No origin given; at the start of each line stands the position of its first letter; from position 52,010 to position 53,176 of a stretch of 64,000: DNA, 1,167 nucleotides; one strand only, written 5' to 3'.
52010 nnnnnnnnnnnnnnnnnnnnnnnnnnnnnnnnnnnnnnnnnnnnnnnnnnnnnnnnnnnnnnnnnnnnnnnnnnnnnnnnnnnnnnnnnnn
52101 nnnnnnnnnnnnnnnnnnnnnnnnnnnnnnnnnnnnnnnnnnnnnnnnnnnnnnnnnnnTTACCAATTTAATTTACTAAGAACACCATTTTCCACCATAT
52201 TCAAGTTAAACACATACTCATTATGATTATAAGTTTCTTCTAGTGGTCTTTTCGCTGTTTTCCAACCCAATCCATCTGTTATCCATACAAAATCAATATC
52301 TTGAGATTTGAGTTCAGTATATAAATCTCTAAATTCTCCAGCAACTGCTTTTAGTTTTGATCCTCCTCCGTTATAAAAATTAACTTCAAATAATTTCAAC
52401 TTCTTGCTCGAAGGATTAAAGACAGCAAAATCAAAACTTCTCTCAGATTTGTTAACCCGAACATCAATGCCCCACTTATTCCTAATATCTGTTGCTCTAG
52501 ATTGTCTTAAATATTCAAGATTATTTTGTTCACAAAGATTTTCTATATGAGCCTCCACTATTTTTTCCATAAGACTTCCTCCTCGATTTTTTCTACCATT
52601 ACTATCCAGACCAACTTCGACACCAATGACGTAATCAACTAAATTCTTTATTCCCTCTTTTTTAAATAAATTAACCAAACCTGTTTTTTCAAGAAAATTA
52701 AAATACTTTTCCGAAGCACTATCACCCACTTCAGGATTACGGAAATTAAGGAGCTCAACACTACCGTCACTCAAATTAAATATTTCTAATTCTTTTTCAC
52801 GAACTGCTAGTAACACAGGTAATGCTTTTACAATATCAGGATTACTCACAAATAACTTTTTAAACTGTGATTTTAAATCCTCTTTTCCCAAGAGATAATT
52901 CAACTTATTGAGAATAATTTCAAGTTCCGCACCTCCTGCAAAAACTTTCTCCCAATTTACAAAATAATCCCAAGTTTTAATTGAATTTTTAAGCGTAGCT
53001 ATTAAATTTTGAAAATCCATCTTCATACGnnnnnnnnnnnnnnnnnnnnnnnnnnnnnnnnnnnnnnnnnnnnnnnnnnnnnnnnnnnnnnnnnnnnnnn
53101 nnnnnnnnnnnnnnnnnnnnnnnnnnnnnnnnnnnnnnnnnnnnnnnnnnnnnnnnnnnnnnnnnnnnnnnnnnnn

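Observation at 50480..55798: Composite defence island: DpnII-like GATC R-M split by a GmrSD/BrxU-like DUF262-DUF1524 gene and followed by Mrr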

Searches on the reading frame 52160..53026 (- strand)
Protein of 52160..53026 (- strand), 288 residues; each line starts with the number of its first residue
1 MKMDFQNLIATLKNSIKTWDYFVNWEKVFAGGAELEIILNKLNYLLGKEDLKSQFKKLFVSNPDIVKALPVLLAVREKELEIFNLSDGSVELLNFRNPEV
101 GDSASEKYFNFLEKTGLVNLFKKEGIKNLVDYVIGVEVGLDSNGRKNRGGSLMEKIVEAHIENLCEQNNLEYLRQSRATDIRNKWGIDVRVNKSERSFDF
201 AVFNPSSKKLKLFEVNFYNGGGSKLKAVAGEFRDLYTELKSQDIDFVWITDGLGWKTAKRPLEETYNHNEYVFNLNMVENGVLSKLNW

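Call 3: search_protein_families(library=pfam, proteins=[window:52160-53026:-], max_evalue=0.01)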
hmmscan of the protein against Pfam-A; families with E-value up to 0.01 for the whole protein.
window:52160-53026:- (288 aa): 1 family
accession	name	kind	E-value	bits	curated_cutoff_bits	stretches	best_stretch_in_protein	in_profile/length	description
PF04556.18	DpnII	-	5.9e-95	318.2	23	1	4-284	1-277/278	DpnII restriction endonuclease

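Call 4: search_protein_families(library=padloc, proteins=[window:52160-53026:-], max_evalue=0.01)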
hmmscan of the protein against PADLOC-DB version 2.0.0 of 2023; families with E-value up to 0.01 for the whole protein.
window:52160-53026:- (288 aa): 2 families
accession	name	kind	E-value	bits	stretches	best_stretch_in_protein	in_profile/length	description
PDLC03548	REase_II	-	2.3e-98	327.2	1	2-286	4-287/290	Type II restriction enzyme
PDLC03569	REase_II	-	1.3e-56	189.9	1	106-285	21-202/205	Type II restriction enzyme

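Call 5: search_protein_families(library=ncbifam, proteins=[window:52160-53026:-], max_evalue=0.01)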
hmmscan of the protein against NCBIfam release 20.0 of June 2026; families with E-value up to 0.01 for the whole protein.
window:52160-53026:- (288 aa): 0 families

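Call 10: find_homologous_proteins(query=window:52160-53026:-, max_evalue=1e-10)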
Query window:52160-53026:- (288 aa): 7997 proteins with E <= 1e-10 among 8000 candidates; the best 120 are listed.
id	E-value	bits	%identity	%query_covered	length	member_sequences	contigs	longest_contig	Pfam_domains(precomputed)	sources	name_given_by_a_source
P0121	1.2e-184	630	100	99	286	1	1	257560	PF04556.19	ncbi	-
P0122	8.4e-168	575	89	100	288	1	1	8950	PF04556.19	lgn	-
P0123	4.5e-156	536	83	100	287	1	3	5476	PF04556.19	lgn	-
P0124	1.1e-154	532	81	100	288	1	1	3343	PF04556.19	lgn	-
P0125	2.5e-146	505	79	100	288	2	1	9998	PF04556.19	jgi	jgi:predicted nucleic acid-binding protein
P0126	4.5e-146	504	77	100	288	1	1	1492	PF04556.19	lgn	-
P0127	1.5e-145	502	76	100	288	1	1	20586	PF04556.19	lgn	-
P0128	3.9e-145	501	77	100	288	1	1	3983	PF04556.19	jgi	jgi:hypothetical protein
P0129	7.7e-145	500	77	100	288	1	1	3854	PF04556.19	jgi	-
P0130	7.5e-143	493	76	100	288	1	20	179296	PF04556.19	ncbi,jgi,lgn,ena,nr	ncbi:MAG: Type-2 restriction enzyme MjaIII [Candidatus Moranbacteria bacterium GW2011_GWC2_37_73]|nr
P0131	8.2e-143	493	75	100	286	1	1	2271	PF04556.19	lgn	-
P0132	1.4e-142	492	77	100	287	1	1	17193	PF04556.19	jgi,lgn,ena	-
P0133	2.9e-142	491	76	100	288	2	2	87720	PF04556.19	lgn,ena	-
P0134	3.3e-142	491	76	100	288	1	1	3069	PF04556.19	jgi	jgi:hypothetical protein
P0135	4.2e-142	491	75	100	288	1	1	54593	PF04556.19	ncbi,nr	ncbi:MAG: type II restriction endonuclease [Candidatus Moranbacteria bacterium]|nr:type II restricti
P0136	4.6e-142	491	74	100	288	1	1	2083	PF04556.19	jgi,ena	-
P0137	8.4e-142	490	75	100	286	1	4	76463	PF04556.19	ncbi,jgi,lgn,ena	-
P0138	9.8e-142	489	75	100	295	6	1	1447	PF04556.19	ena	-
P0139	1.6e-141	489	76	100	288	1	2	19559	PF04556.19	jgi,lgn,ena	-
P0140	2.0e-141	488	77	100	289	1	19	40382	PF04556.19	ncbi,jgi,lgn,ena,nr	ncbi:MAG: hypothetical protein A2271_04105 [Candidatus Moranbacteria bacterium RIFOXYA12_FULL_35_19]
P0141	2.2e-141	488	76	100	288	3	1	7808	PF04556.19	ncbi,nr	ncbi:MAG: restriction endonuclease [Clostridia bacterium]|nr:restriction endonuclease [Clostridia ba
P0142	3.8e-141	488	74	100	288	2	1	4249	PF04556.19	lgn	-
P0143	5.2e-141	487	75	100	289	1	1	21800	PF04556.19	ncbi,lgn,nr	ncbi:MAG: type II restriction endonuclease [Candidatus Moranbacteria bacterium]|nr:type II restricti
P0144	7.2e-141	487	76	100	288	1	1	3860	PF04556.19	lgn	-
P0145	7.7e-141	487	76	100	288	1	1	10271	PF04556.19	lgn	-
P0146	2.2e-140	485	75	100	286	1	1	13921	PF04556.19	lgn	-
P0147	2.5e-140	485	76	100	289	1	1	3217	PF04556.19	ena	-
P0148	4.1e-140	484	74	100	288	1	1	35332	PF04556.19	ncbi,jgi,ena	-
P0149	5.8e-140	484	73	100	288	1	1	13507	PF04556.19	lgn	-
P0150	1.2e-139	483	75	100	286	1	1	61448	PF04556.19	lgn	-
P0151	2.0e-139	482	75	100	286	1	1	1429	PF04556.19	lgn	-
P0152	2.9e-139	481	75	100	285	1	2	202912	PF04556.19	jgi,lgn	-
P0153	8.3e-139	480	75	100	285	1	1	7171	PF04556.19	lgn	-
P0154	2.2e-138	478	74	100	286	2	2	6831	PF04556.19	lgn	-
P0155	2.2e-137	475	73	100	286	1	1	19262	PF04556.19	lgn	-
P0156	3.5e-137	475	74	100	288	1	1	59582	PF04556.19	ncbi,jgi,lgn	-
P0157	4.2e-137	474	75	100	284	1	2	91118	PF04556.19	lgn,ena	-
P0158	8.7e-137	473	73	100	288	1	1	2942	PF04556.19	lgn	-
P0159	1.1e-136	473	73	100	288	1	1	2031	PF04556.19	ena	-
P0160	1.5e-136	472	73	100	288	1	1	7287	PF04556.19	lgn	-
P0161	2.0e-136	472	73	100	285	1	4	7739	PF04556.19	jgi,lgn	jgi:hypothetical protein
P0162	1.3e-135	469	72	100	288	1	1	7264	PF04556.19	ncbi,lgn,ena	-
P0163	1.9e-135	469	73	100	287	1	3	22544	PF04556.19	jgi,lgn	jgi:hypothetical protein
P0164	1.0e-134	466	72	100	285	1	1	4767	PF04556.19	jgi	-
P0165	1.2e-134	466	72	100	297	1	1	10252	PF04556.19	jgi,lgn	jgi:hypothetical protein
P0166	1.2e-133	463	72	100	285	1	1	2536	PF04556.19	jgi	-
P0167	2.2e-133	462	73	100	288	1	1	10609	PF04556.19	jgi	jgi:hypothetical protein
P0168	4.0e-133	461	69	100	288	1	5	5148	PF04556.19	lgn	-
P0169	6.1e-133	461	73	100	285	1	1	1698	PF04556.19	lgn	-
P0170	6.8e-133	460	73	100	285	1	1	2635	PF04556.19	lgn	-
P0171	8.7e-133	460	73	100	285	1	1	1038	PF04556.19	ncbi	-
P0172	9.3e-133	460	72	100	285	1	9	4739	PF04556.19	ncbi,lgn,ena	-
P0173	9.7e-133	460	73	100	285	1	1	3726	PF04556.19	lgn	-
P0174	1.1e-132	460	72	100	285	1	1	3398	PF04556.19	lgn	-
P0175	2.0e-132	459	73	100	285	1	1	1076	PF04556.19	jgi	-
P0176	2.1e-132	459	73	100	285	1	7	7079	PF04556.19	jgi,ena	-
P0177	2.7e-132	458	73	100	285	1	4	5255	PF04556.19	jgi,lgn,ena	-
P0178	2.8e-132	458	73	100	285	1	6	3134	PF04556.19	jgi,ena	-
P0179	2.9e-132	458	72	100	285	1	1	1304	PF04556.19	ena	-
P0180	2.9e-132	458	72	100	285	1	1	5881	PF04556.19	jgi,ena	-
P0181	3.6e-132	458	72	100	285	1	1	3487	PF04556.19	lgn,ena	-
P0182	3.7e-132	458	73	100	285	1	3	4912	PF04556.19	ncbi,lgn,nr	ncbi:MAG: type II restriction endonuclease [Candidatus Nomurabacteria bacterium]|nr:type II restrict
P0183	3.7e-132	458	73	100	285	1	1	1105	PF04556.19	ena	-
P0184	3.9e-132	458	72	100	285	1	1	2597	PF04556.19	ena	-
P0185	4.2e-132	458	72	100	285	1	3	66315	PF04556.19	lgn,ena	-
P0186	4.2e-132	458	72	100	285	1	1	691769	PF04556.19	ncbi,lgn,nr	ncbi:MAG: type II restriction endonuclease [Candidatus Paceibacterota bacterium]|nr:MAG: type II res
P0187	4.6e-132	458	72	100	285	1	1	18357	PF04556.19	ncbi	-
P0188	4.7e-132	458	72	100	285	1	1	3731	PF04556.19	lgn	-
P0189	4.9e-132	458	69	100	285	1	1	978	PF04556.19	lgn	-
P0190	5.0e-132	458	72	100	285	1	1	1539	PF04556.19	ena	-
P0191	5.3e-132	458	72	100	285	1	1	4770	PF04556.19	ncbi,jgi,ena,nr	ncbi:MAG: hypothetical protein ACD_28C00322G0003 [uncultured bacterium]|nr:MAG: hypothetical protein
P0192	5.7e-132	457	72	100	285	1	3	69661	PF04556.19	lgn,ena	-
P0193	6.3e-132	457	70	100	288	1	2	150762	PF04556.19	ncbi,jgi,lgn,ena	-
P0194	6.4e-132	457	70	100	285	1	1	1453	PF04556.19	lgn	-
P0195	6.7e-132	457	71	100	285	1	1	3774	PF04556.19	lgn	-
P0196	7.0e-132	457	72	100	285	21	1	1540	PF04556.19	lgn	-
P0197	7.8e-132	457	72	100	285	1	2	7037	PF04556.19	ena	-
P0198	8.7e-132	457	71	100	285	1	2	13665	PF04556.19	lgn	-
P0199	9.2e-132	457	72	100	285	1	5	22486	PF04556.19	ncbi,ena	-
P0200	9.3e-132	457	71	100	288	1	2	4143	PF04556.19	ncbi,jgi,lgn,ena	-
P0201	1.4e-131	456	70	100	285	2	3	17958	PF04556.19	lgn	-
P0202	1.4e-131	456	72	100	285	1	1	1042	PF04556.19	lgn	-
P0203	1.4e-131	456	72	100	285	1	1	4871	PF04556.19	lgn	-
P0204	1.4e-131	456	72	100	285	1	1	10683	PF04556.19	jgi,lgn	jgi:hypothetical protein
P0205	1.5e-131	456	72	100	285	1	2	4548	PF04556.19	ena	-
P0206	1.6e-131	456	72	100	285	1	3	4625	PF04556.19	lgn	-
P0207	1.7e-131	456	72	100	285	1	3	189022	PF04556.19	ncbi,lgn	-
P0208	1.7e-131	456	72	100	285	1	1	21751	PF04556.19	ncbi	-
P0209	2.0e-131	456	72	100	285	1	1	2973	PF04556.19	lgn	-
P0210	2.1e-131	456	72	100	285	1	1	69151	PF04556.19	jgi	jgi:hypothetical protein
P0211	2.2e-131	456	72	100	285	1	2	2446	PF04556.19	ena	-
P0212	2.3e-131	455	72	100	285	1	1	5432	PF04556.19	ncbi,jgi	ncbi:MAG: type II restriction endonuclease [Candidatus Gracilibacteria bacterium]|jgi:hypothetical p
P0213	2.4e-131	455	72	100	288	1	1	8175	PF04556.19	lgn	-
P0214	2.5e-131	455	72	100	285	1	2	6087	PF04556.19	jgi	-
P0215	2.8e-131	455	71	100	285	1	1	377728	PF04556.19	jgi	-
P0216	2.9e-131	455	71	100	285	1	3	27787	PF04556.19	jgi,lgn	jgi:hypothetical protein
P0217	3.0e-131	455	72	100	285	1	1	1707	PF04556.19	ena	-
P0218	3.3e-131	455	71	100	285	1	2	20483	PF04556.19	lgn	-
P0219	3.4e-131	455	72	100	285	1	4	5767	PF04556.19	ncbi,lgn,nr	ncbi:MAG: type II restriction endonuclease [Patescibacteria group bacterium]|nr:type II restriction 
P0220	3.5e-131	455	71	100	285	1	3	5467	PF04556.19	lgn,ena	-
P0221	3.5e-131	455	71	100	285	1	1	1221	PF04556.19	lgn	-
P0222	3.7e-131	455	72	100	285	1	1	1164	PF04556.19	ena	-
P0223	3.9e-131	455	71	100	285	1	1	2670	PF04556.19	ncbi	-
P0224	4.0e-131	455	71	100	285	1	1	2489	PF04556.19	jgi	jgi:hypothetical protein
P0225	4.0e-131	455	72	100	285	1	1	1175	PF04556.19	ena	-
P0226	4.5e-131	454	71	100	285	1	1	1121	PF04556.19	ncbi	-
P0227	4.5e-131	454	72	100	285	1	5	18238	PF04556.19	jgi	jgi:hypothetical protein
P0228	4.8e-131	454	71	100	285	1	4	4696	PF04556.19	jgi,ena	-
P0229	4.9e-131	454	71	100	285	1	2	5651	PF04556.19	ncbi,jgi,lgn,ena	-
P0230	4.9e-131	454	71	100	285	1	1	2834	PF04556.19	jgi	jgi:hypothetical protein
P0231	5.0e-131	454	71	100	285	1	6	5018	PF04556.19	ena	-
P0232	5.0e-131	454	71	100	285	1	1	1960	PF04556.19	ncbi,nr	ncbi:MAG: type II restriction endonuclease [bacterium]|nr:type II restriction endonuclease [bacteriu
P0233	5.5e-131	454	71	100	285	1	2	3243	PF04556.19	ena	-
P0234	5.8e-131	454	71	100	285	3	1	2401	PF04556.19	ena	-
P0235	5.8e-131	454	71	100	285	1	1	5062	PF04556.19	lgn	-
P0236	5.8e-131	454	71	100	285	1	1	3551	PF04556.19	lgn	-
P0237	6.0e-131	454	71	100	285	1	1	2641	PF04556.19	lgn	-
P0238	6.0e-131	454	71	100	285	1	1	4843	PF04556.19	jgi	-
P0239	6.1e-131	454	71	100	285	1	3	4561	PF04556.19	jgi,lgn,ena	-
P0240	6.2e-131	454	72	100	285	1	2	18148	PF04556.19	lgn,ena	-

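Call 28: search_solved_structures(query=window:52160-53026:-, max_evalue=0.01)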
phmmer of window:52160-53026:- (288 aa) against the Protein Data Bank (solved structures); distinct sequences matched with E-value up to 0.01: 0.
